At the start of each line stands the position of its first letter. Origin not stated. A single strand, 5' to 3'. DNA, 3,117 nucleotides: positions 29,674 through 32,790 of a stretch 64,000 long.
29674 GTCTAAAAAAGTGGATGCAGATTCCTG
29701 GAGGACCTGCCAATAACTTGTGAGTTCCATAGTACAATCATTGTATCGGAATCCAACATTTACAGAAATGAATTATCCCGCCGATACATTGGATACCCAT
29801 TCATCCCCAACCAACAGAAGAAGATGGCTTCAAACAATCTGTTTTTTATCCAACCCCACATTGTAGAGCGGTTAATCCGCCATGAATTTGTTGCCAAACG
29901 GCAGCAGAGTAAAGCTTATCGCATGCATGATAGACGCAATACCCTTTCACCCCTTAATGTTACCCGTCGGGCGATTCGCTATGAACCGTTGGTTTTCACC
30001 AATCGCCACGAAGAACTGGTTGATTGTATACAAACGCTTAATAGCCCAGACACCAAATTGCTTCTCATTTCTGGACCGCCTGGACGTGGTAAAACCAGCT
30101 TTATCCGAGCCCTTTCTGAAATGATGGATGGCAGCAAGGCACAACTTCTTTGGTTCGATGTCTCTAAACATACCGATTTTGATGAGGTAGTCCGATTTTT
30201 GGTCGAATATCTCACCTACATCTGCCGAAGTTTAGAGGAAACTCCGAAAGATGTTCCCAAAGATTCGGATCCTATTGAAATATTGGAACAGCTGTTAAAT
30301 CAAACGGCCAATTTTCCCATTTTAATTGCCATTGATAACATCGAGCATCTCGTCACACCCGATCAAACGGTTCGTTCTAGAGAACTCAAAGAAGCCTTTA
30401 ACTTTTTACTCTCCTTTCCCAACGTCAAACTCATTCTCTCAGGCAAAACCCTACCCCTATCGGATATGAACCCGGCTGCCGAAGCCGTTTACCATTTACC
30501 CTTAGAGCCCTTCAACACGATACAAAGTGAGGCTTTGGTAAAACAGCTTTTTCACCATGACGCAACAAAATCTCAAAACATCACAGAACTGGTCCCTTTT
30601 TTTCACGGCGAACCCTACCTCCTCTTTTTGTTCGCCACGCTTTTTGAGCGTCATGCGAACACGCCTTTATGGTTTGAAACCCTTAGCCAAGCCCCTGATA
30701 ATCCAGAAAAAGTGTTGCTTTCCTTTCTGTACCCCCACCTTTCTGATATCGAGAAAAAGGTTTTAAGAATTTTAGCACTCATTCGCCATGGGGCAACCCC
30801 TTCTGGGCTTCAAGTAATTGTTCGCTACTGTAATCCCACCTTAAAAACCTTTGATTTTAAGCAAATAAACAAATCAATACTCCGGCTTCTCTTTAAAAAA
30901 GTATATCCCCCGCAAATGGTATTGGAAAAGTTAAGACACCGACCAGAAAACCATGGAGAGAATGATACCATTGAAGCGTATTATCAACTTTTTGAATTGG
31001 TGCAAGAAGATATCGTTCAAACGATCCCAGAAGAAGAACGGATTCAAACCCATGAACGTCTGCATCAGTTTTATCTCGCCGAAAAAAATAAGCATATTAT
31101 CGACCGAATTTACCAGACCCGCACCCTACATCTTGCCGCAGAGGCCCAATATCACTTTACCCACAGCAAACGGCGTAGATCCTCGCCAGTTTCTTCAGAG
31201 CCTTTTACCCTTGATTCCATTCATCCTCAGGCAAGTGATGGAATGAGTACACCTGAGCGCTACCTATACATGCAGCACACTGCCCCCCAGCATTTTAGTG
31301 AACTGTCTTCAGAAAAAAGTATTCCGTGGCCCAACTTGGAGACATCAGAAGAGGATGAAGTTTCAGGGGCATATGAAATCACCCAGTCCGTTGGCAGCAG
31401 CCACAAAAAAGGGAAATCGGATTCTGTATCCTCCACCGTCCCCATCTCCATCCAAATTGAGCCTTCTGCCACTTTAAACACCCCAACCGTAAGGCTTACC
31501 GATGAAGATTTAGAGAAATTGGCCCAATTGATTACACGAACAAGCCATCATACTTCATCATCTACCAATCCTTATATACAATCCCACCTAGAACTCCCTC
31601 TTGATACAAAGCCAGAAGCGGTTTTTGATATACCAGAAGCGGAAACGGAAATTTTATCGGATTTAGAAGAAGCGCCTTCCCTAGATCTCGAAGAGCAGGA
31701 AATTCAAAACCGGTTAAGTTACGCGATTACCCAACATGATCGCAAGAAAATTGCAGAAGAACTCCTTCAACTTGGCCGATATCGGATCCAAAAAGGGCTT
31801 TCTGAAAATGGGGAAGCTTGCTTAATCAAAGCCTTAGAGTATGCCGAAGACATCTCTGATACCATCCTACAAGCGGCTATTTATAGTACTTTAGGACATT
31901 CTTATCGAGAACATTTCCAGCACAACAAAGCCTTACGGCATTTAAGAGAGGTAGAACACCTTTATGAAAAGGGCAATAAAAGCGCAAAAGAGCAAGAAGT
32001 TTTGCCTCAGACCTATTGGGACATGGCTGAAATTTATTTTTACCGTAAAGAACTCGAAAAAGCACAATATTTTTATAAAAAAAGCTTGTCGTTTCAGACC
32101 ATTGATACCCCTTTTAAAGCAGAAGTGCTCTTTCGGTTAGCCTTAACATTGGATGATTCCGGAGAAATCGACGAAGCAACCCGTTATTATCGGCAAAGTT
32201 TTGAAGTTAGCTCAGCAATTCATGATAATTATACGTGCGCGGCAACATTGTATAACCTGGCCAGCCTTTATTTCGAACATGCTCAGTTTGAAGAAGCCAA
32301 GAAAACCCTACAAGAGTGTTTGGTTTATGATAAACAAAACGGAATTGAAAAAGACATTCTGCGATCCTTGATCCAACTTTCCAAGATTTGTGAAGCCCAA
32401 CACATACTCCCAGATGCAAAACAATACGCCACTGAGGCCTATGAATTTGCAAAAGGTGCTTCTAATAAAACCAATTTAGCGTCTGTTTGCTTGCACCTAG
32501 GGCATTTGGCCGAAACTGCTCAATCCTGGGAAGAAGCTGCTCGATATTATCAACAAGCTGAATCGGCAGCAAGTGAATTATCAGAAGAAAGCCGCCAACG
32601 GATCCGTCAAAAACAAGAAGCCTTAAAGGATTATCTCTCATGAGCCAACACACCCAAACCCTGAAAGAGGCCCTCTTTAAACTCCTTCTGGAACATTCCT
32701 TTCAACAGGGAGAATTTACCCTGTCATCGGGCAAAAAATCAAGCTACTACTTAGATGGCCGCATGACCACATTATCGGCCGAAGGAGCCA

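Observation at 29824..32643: Stand-alone 939-aa STAND-like NTPase with acidic disordered linker and TPR array between rsmG and pyrE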

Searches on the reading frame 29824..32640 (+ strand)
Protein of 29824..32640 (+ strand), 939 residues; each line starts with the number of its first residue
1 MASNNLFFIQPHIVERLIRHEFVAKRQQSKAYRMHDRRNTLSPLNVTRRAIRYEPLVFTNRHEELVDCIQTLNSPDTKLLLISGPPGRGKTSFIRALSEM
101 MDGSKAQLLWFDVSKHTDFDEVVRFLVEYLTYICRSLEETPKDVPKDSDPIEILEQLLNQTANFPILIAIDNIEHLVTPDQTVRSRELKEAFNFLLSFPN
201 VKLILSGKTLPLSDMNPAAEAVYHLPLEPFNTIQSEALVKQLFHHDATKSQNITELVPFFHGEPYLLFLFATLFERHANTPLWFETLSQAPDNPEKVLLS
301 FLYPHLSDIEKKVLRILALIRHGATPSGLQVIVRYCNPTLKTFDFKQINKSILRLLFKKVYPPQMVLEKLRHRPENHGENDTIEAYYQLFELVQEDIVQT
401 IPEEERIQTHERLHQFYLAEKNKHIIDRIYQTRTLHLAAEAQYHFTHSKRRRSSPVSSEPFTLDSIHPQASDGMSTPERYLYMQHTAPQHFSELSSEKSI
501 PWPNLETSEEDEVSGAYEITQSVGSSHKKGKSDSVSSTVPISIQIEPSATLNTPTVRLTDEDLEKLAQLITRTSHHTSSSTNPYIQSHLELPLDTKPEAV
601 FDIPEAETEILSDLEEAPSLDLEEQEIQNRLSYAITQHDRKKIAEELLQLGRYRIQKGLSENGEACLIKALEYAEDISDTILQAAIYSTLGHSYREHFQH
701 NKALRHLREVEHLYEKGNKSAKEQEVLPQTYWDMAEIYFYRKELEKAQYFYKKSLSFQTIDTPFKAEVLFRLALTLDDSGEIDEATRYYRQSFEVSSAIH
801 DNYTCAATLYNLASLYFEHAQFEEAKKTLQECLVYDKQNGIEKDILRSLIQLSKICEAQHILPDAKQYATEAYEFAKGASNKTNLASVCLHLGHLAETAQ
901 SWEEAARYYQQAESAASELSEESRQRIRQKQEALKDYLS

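Call 3: search_protein_families(library=pfam, proteins=[window:29824-32640:+], max_evalue=1)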
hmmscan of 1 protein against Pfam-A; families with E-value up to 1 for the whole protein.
window:29824-32640:+ (939 aa): 41 families (the best 25 are shown)
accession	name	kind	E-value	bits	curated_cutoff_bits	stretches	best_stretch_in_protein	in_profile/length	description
PF13424.12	TPR_12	-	2e-19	70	30.1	5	766-833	3-72/77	Tetratricopeptide repeat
PF07719.23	TPR_2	-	5.5e-12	45.3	27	3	806-839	1-34/34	Tetratricopeptide repeat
PF13181.12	TPR_8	-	4.3e-10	39.4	25.7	2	807-837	2-32/34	Tetratricopeptide repeat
PF13401.12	AAA_22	-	3.7e-09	37.4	27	1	78-208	6-123/130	AAA domain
PF00515.34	TPR_1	-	1.4e-08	34.6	27.8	2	806-838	1-33/34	Tetratricopeptide repeat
PF17874.7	TPR_MalT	-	3.4e-08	33.6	45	1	730-900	42-223/336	MalT-like TPR region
PF25201.1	nSTAND6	-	8.2e-07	29.6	27.7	1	61-193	4-129/148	Novel STAND NTPase 6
PF13191.12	AAA_16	-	2.6e-06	28.5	32.6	1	63-178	10-146/167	AAA ATPase domain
PF05729.18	NACHT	-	4.6e-06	27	26.7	1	79-245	2-166/167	NACHT domain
PF13374.12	TPR_10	-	4.7e-06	26.9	27.5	2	806-833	2-29/42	Tetratricopeptide repeat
PF13174.12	TPR_6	-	4e-05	24.4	26.3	1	808-833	2-27/33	Tetratricopeptide repeat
PF00004.35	AAA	-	0.0001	23.2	21.2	1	80-197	1-90/131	ATPase family associated with various cellular activities (AAA)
PF20703.3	nSTAND1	-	0.00011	22.5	27.1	1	57-197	15-146/379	Novel STAND NTPase 1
PF13176.12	TPR_7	-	0.00011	22.4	27.9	1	889-912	2-25/36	Tetratricopeptide repeat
PF25068.1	ARM_TT21_4th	-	0.00017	22.4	30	1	802-912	28-152/153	Tetratricopeptide repeat protein 21 forth ARM domain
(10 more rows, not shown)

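Call 4: search_protein_families(library=ncbifam, proteins=[window:29824-32640:+], max_evalue=1)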
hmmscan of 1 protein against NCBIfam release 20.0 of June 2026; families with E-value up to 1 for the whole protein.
window:29824-32640:+ (939 aa): 25 families
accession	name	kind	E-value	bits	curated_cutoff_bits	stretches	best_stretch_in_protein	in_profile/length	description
NF053520.1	HK_Porph_FimS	equivalog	3.3e-11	42.2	600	3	722-835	118-233/618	sensor histidine kinase FimS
NF053720.1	NsdA_fam_reg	subfamily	1e-07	31.9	75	3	778-830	213-265/432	NsdA family TPR-like regulatory protein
NF052312.1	T9SS_PorW_SprE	equivalog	3.1e-07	29.4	250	2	762-845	286-368/716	type IX secretion system periplasmic lipoprotein PorW/SprE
NF009067.0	PRK12402.1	equivalog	0.00058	18.9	317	1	68-114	26-75/340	replication factor C small subunit 2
TIGR03420.1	DnaA_homol_Hda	equivalog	0.00071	19.2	194.8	1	61-125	21-87/226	DnaA regulatory inactivator Hda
NF041717.1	HaaA_phane_TPR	equivalog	0.00086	17.5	1125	1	638-919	586-865/882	cyclophane-containing RiPP biosynthesis TPR protein HaaT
TIGR02521.1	type_IV_pilW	equivalog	0.0012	18.5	154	1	728-840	65-169/234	type IV pilus biogenesis/stability protein PilW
TIGR02795.1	tol_pal_ybgF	equivalog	0.002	18.7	90.1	1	730-791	41-101/119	tol-pal system protein YbgF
NF033453.1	BREX_3_BrxF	hypoth_equivalog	0.0064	16.2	50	1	63-102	2-41/149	BREX-3 system P-loop-containing protein BrxF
TIGR00602.1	rad24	subfamily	0.0064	15.1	482.55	1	70-100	103-133/640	checkpoint protein rad24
NF053617.1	SARPRegAfsRStmc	equivalog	0.011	13.7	1430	1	764-929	734-895/986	SARP-family global regulator AfsR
NF010061.0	PRK13538.1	equivalog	0.012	15.1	195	1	76-118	30-72/211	cytochrome c biogenesis heme-transporting ATPase CcmA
NF040959.1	MamA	equivalog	0.012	15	200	1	762-839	67-138/204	magnetosome protein MamA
NF047558.1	TPR_END_plus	domain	0.021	14.8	32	0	809-835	2-28/56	TPR end-of-group domain-containing protein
NF001624.0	PRK00411.1-2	subfamily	0.023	13.6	354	1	81-178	56-149/374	ORC1-type DNA replication protein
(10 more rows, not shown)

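Call 5: search_protein_families(library=padloc, proteins=[window:29824-32640:+], max_evalue=1)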
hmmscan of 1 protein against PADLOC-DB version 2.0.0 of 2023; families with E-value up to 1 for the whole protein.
window:29824-32640:+ (939 aa): 6 families
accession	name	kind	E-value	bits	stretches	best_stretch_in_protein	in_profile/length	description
PDLC01169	TPR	-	3.1e-08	31.3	2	734-841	115-223/252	TPR repeats containing protein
PDLC04140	mad8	-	2.9e-05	21.8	1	71-161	21-100/314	mads_8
PDLC04232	IetA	-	0.0032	14.9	1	74-101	114-140/330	-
PDLC04444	PDC-M13C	-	0.0034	15.7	1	388-427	6-45/76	-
PDLC03912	NsnC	-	0.0061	14.4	1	872-930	205-260/316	-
PDLC04231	IetA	-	0.017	12.9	1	78-100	118-140/262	-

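Call 6: find_homologous_proteins(query=window:29824-32640:+, max_evalue=0.001)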
Query window:29824-32640:+ (939 aa): 11 proteins with E <= 0.001 among 8000 candidates.
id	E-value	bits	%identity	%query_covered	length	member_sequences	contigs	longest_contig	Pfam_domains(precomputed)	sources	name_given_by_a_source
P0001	0.0e+0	2103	100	100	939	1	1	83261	PF25201.1,PF17874.8,PF00515.35,PF05729.19,PF13424.13,PF13401.13,PF13181.13,PF07719.24,PF13191.13,PF13374.13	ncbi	-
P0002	7.6e-262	890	47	100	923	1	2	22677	PF14559.13,PF25201.1,PF17874.8,PF00515.35,PF13424.13,PF13401.13,PF13181.13,PF07719.24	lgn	-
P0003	2.2e-257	875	46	100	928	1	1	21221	PF13431.13,PF13176.13,PF13401.13,PF13428.13,PF20703.4,PF01637.25,PF17874.8,PF00515.35,PF13424.13,PF13432.13,PF13181.13,PF07719.24,PF13174.13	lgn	-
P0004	2.8e-244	831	45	100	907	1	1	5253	PF25063.1,PF13176.13,PF24885.2,PF13401.13,PF13428.13,PF01637.25,PF13374.13,PF17874.8,PF00515.35,PF05729.19,PF13424.13,PF14938.13,PF13432.13,PF13181.13,PF07719.24,PF13174.13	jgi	jgi:tetratricopeptide (TPR) repeat protein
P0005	3.7e-206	705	40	100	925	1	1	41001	PF13176.13,PF13401.13,PF13428.13,PF20703.4,PF01637.25,PF17874.8,PF00515.35,PF13424.13,PF13432.13,PF13181.13,PF07719.24,PF13174.13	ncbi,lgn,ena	-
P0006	2.3e-157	544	36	99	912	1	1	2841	PF25201.1,PF00515.35,PF05729.19,PF13424.13,PF13401.13,PF13181.13,PF07719.24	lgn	-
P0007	2.9e-132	461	41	48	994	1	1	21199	PF25068.3,PF17874.8,PF00515.35,PF13424.13,PF13176.13,PF13401.13,PF13428.13,PF13181.13,PF07719.24,PF13174.13,PF13374.13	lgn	-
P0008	7.1e-127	443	41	51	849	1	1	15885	PF13401.13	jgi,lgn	-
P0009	3.6e-126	441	42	51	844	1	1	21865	PF13401.13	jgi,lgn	-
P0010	5.9e-114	400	33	95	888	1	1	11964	PF00515.35,PF13424.13,PF13428.13,PF13181.13,PF07719.24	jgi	jgi:tetratricopeptide (TPR) repeat protein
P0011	6.9e-61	225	35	48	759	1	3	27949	PF13401.13,PF01637.25,PF07719.24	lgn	-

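Call 7: search_solved_structures(query=window:29824-32640:+, max_evalue=1)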
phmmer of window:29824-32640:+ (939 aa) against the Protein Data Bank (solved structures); distinct sequences matched with E-value up to 1: 56.
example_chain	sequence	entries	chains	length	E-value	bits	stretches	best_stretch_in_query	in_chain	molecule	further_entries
7ai4_A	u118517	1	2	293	1.3e-08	36.8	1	684-834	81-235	Isoform C of Kinesin light chain 1,Isoform C of Kinesin light chain 1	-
3nf1_A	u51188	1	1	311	2.7e-07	32.5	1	684-834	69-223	Kinesin light chain 1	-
8bu0_A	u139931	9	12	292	3.2e-07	32.2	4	730-842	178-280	Consensus tetratricopeptide repeat protein | Crystal structure of an 8-repeat consensus TPR superhelix with Zinc. | Monomer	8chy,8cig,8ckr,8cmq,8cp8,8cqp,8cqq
5ojf_A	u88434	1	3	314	2.6e-06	29.2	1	684-834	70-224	Kinesin light chain 2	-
3ceq_A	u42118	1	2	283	2.7e-06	29.1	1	684-834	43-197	Kinesin light chain 2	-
3edt_B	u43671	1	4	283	3.5e-06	28.8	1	684-834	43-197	Kinesin light chain 2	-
6fv0_A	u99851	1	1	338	3.7e-06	28.7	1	684-834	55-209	Kinesin light chain 1,Torsin-1A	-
6fuz_A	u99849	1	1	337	3.7e-06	28.7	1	684-834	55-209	Kinesin light chain 1,Kinesin light chain 1,C-Jun-amino-terminal kinase-interacting protei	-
6swu_A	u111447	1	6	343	4e-06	28.6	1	684-834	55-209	Kinesin light chain 1,Kinesin light chain 1,TPR domain of kinesin light chain 1 in complex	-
6f9i_A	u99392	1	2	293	6.1e-06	28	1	684-834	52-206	Kinesin light chain 2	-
5oj8_A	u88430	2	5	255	6.4e-06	27.9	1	684-834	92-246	Kinesin light chain 1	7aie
3zfw_A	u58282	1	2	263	6.4e-06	27.9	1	685-834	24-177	KINESIN LIGHT CHAIN 2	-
6ejn_A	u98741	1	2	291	7.4e-06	27.7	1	684-834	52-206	Kinesin light chain 2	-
5fjy_A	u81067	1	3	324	9.8e-06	27.3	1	684-834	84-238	KINESIN LIGHT CHAIN 2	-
3sf4_A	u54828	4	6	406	1.1e-05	27.1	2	724-818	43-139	G-protein-signaling modulator 2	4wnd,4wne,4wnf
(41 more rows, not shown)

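Call 8: find_encoding_contigs(protein=P0001, flank=6000, max_places=3)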
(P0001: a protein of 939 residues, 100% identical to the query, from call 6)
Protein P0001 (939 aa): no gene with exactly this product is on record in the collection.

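Call 9: find_encoding_contigs(protein=P0002, flank=6000, max_places=3)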
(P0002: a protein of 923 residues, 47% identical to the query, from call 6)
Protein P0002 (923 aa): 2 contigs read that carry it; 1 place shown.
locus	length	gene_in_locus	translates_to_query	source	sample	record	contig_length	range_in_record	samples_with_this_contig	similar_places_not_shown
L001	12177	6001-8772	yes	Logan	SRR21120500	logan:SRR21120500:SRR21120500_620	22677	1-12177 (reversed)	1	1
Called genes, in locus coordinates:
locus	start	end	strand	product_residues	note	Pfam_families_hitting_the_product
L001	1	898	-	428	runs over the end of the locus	PF13531:SBP_bac_11 (faint), PF01547:SBP_bac_1, PF13416:SBP_bac_8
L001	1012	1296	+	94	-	-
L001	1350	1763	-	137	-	-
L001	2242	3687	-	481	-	PF00483:NTP_transferase, PF01128:IspD (weak), PF12804:NTP_transf_3, PF00132:Hexapep (weak), PF25084:LbH_EIF2B (faint), PF25087:GMPPB_C (weak), PF00132:Hexapep (weak)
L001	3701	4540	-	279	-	PF25087:GMPPB_C (faint), PF25084:LbH_EIF2B (faint), PF00132:Hexapep, PF13720:Acetyltransf_11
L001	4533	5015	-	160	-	PF22817:ApeP-like (weak), PF07977:FabA, PF22818:ApeI-like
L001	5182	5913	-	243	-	PF02527:GidB, PF13847:Methyltransf_31 (weak)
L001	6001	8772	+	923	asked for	PF25201:nSTAND6 (weak), PF13401:AAA_22, PF13181:TPR_8 (faint), PF14559:TPR_19 (faint), PF00515:TPR_1 (faint), PF07719:TPR_2 (faint), PF13424:TPR_12 (faint), PF17874:TPR_MalT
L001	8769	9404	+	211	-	PF00156:Pribosyltran, PF15609:PRTase_2 (weak)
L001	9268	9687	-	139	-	-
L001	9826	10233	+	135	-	PF13279:4HBT_2, PF03061:4HBT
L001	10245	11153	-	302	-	PF02621:VitK2_biosynth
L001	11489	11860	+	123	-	-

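Call 10: find_encoding_contigs(protein=P0005, flank=6000, max_places=3)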
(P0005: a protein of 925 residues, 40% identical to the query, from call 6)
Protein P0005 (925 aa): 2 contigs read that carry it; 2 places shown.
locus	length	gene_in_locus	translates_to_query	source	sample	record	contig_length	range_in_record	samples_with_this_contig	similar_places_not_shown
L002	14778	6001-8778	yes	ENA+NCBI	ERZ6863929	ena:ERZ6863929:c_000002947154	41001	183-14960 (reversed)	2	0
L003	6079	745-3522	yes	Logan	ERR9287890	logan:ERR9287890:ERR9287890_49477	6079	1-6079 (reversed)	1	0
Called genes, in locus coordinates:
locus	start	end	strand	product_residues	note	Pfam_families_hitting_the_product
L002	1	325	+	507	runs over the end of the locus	PF26745:SPM (faint)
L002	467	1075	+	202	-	PF01025:GrpE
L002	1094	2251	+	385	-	PF00226:DnaJ, PF01556:DnaJ_C, PF00684:DnaJ_CXXCXGXG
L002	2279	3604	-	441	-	PF00483:NTP_transferase, PF12804:NTP_transf_3, PF25084:LbH_EIF2B (weak), PF00132:Hexapep (weak), PF25087:GMPPB_C, PF00132:Hexapep (weak), PF25087:GMPPB_C (weak), PF00132:Hexapep (weak), +1 more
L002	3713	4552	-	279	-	PF00132:Hexapep (weak), PF25084:LbH_EIF2B (faint), PF25087:GMPPB_C, PF00132:Hexapep, PF13720:Acetyltransf_11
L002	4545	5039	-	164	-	PF22817:ApeP-like, PF07977:FabA, PF22818:ApeI-like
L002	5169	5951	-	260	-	PF02527:GidB, PF13847:Methyltransf_31 (weak)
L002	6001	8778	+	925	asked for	PF01637:ATPase_2 (faint), PF13174:TPR_6 (faint), PF20703:nSTAND1 (weak), PF13401:AAA_22, PF13176:TPR_7 (faint), PF17874:TPR_MalT (weak), PF13424:TPR_12, PF13432:TPR_16 (weak), +4 more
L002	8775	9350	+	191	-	PF00156:Pribosyltran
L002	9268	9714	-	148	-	-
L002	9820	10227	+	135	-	PF13279:4HBT_2, PF03061:4HBT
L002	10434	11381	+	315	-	PF07751:Abi_2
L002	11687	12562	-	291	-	PF02621:VitK2_biosynth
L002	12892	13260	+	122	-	-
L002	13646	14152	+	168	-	PF04239:DUF421 (weak)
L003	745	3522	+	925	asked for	PF01637:ATPase_2 (faint), PF13174:TPR_6 (faint), PF20703:nSTAND1 (weak), PF13401:AAA_22, PF13176:TPR_7 (faint), PF17874:TPR_MalT (weak), PF13424:TPR_12, PF13432:TPR_16 (weak), +4 more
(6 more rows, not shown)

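Call 11: find_encoding_contigs(protein=P0007, flank=6000, max_places=2)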
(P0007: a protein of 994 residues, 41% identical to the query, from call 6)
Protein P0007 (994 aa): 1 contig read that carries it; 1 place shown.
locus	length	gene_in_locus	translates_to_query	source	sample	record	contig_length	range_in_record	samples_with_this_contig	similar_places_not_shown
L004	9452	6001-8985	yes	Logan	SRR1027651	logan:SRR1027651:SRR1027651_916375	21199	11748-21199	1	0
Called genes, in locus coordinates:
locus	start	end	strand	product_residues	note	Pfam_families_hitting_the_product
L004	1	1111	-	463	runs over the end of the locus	PF01547:SBP_bac_1, PF13416:SBP_bac_8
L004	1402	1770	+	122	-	-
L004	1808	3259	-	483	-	PF00483:NTP_transferase, PF01128:IspD (weak), PF12804:NTP_transf_3, PF25084:LbH_EIF2B (weak), PF00132:Hexapep (weak), PF00132:Hexapep (weak), PF25084:LbH_EIF2B (weak), PF00132:Hexapep (weak), +2 more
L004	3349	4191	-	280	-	PF00132:Hexapep (weak), PF21711:DCTN5 (faint), PF25084:LbH_EIF2B (faint), PF25087:GMPPB_C, PF00132:Hexapep, PF13720:Acetyltransf_11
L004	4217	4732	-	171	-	PF07977:FabA, PF22818:ApeI-like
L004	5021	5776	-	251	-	PF02527:GidB, PF13847:Methyltransf_31 (weak)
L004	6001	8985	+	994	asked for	PF13401:AAA_22, PF13174:TPR_6 (faint), PF13428:TPR_14 (faint), PF07719:TPR_2 (faint), PF25068:ARM_TT21_4th (faint), PF13424:TPR_12 (weak), PF17874:TPR_MalT (weak), PF13424:TPR_12, +4 more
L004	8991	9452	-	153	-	?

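Call 12: find_encoding_contigs(protein=P0009, flank=6000, max_places=2)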
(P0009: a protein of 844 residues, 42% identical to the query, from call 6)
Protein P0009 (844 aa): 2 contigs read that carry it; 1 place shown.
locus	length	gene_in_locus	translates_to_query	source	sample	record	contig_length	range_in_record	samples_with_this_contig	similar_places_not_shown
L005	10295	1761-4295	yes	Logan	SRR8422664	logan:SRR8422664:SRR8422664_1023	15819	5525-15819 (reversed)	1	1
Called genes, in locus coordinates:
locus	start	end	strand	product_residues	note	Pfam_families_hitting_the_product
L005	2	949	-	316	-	?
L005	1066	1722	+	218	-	PF12895:ANAPC3 (weak), PF13371:TPR_9 (faint), PF00515:TPR_1 (faint), PF13181:TPR_8 (faint), PF13424:TPR_12 (weak), PF13432:TPR_16, PF14559:TPR_19, PF07719:TPR_2 (weak), +3 more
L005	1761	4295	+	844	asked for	PF13401:AAA_22 (faint)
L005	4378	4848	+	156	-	PF00156:Pribosyltran (weak), PF15609:PRTase_2 (weak)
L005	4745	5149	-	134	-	-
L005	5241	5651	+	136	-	PF13279:4HBT_2, PF03061:4HBT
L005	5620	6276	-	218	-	-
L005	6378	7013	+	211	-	PF04191:PEMT (weak), PF04140:ICMT (weak)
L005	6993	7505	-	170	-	PF13650:Asp_protease_2, PF13975:gag-asp_proteas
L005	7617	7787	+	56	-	-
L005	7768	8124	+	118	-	PF02452:PemK_toxin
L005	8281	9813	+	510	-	-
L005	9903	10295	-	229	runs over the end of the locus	PF00514:Arm (faint), PF01602:Adaptin_N (faint), PF03130:HEAT_PBS (faint), PF12717:Cnd1 (faint), PF13513:HEAT_EZ (faint), PF02985:HEAT (faint), PF13646:HEAT_2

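Call 13: find_encoding_contigs(protein=P0011, flank=6000, max_places=2)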
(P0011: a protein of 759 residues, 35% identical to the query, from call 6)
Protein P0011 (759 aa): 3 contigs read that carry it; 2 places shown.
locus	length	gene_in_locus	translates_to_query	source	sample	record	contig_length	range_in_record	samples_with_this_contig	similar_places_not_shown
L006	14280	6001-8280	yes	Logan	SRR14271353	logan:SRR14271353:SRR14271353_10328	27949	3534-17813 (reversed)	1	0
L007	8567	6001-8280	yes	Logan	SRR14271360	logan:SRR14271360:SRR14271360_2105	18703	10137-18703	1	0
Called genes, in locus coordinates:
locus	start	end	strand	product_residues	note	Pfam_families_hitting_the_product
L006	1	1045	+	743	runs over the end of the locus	PF02638:GHL10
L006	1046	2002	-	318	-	PF02457:DAC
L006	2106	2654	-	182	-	PF01035:DNA_binding_1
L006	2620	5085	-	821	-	PF01751:Toprim, PF01131:Topoisom_bac, PF01396:Zn_ribbon_Top1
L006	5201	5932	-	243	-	PF02527:GidB, PF13649:Methyltransf_25 (faint), PF13847:Methyltransf_31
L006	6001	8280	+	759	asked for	PF01637:ATPase_2 (faint), PF13401:AAA_22 (weak), PF07719:TPR_2 (faint)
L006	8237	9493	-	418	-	PF01594:AI-2E_transport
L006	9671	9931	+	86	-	PF12837:Fer4_6 (faint), PF13237:Fer4_10 (weak), PF14697:Fer4_21 (faint), PF00037:Fer4 (faint), PF12797:Fer4_2 (faint), PF13484:Fer4_16 (faint), PF12838:Fer4_7, PF13187:Fer4_9, +3 more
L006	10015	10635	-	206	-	-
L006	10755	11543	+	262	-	PF03372:Exo_endo_phos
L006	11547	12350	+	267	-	PF09674:DUF2400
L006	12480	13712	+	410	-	-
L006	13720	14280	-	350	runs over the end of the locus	-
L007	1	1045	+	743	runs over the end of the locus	PF02638:GHL10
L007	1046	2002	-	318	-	PF02457:DAC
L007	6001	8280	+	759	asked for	PF01637:ATPase_2 (faint), PF13401:AAA_22 (weak), PF07719:TPR_2 (faint)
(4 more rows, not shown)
